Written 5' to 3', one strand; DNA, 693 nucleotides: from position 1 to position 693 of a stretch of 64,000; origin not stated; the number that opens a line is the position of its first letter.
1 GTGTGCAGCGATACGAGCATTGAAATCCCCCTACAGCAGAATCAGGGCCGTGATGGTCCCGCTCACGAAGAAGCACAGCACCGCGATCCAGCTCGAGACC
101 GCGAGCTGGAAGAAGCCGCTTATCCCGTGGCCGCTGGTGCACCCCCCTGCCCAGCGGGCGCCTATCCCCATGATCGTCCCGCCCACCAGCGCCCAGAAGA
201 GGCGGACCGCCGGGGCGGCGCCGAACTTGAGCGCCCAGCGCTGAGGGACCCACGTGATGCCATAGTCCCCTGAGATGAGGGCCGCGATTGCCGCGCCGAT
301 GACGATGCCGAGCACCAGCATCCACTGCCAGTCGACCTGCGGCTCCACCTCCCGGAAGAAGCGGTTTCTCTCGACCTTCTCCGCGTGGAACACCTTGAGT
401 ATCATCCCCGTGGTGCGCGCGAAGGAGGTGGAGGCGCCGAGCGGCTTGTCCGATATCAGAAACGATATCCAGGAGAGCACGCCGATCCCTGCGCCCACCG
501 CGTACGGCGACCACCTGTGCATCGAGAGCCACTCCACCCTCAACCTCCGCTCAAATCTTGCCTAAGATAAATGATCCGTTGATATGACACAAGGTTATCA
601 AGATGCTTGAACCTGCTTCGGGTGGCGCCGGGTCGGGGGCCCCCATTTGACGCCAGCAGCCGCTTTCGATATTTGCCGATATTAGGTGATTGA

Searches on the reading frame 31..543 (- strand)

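Call 16: search_protein_families(library=pfam, proteins=[window:31-543:-], max_evalue=0.001)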
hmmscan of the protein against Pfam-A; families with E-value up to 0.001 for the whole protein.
window:31-543:- (170 aa): 1 family
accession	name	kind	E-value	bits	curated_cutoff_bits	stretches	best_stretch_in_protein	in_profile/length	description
PF04143.19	Sulf_transp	-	1.2e-26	94.5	27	1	5-163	171-308/310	Sulphur transport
